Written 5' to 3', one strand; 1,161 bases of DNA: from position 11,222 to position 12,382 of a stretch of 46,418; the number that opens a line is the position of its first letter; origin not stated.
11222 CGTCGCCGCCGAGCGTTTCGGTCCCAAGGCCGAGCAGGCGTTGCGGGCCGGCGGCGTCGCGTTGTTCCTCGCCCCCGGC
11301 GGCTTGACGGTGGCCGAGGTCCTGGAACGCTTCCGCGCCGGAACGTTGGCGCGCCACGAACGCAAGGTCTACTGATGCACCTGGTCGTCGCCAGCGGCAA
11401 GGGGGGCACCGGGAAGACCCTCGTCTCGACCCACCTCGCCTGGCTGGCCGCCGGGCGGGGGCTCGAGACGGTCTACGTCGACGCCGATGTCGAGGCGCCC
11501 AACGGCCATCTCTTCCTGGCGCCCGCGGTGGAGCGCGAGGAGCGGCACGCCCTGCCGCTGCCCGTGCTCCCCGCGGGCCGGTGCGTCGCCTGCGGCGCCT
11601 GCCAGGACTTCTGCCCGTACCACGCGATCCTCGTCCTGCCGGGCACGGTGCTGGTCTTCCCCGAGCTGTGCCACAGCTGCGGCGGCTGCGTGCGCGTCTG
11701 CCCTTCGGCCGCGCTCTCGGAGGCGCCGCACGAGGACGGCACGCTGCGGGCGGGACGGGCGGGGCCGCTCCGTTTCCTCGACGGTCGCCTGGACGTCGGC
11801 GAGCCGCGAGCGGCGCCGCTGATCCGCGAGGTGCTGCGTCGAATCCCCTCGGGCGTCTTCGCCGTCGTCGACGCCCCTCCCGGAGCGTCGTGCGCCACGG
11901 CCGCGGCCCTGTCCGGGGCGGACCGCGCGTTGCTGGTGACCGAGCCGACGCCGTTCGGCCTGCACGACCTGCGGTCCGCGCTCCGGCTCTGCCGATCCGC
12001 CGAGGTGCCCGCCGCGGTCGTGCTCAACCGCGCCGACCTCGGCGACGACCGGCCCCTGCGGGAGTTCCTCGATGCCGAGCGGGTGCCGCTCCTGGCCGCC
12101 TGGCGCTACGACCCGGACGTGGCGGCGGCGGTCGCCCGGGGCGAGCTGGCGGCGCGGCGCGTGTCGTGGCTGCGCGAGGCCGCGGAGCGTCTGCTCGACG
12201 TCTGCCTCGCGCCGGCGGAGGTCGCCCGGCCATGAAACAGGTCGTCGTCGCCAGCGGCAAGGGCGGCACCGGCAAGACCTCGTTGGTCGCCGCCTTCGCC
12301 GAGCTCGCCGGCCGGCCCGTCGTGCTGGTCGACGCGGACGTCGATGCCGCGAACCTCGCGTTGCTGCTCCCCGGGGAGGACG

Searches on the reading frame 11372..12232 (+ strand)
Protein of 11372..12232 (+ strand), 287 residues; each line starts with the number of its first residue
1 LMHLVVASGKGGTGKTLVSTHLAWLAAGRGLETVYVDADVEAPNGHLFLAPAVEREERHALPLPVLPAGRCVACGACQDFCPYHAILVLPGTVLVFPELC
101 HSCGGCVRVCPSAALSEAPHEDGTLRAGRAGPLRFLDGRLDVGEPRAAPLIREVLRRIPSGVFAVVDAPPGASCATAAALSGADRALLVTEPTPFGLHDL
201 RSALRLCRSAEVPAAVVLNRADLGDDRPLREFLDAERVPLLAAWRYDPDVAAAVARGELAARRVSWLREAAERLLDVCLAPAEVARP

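Call 27: search_protein_families(library=pfam, proteins=[window:11372-12232:+], max_evalue=0.001)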
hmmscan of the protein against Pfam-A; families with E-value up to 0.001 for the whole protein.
window:11372-12232:+ (287 aa): 16 families
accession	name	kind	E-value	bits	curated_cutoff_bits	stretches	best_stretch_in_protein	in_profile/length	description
PF01656.29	CbiA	-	6.5e-14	52.4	25.4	1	4-258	1-123/125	CobQ/CobB/MinD/ParA nucleotide binding domain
PF00037.32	Fer4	-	9.9e-12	44.6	21.1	2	95-115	3-23/24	4Fe-4S binding domain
PF10609.15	ParA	-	1.7e-11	44.4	27.1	1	4-49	6-51/246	NUBPL iron-transfer P-loop NTPase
PF13237.11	Fer4_10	-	8e-09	35.7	25.5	1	68-111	6-53/53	4Fe-4S dicluster domain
PF12837.12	Fer4_6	-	3.5e-08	33.5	25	1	93-115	2-24/24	4Fe-4S binding domain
PF12838.12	Fer4_7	-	1.9e-07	31.9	27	1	70-114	1-52/52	4Fe-4S dicluster domain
PF12800.12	Fer4_4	-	3.7e-07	30.3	24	0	69-83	2-16/17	4Fe-4S binding domain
PF13183.11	Fer4_8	-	3.9e-07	31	27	0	100-113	5-18/68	4Fe-4S dicluster domain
PF13484.11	Fer4_16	-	8.1e-07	30.2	30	0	100-120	2-21/66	4Fe-4S double cluster binding domain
PF13187.11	Fer4_9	-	1e-06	29.1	27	1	70-114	1-51/52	4Fe-4S dicluster domain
PF12797.12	Fer4_2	-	1.9e-06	27.9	24.5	1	64-83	3-22/22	4Fe-4S binding domain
PF13614.12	AAA_31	-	3.5e-06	27.5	27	0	5-41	5-41/177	AAA domain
PF14697.11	Fer4_21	-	1.2e-05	25.7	35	1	70-112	7-53/59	4Fe-4S dicluster domain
PF25160.1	LdpA_Fe-S-bd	-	6.1e-05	23.2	27.6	1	77-118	9-46/49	LdpA Fe-S cluster-binding domain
PF13534.11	Fer4_17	-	0.0001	23.2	22.2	0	68-84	43-59/61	4Fe-4S dicluster domain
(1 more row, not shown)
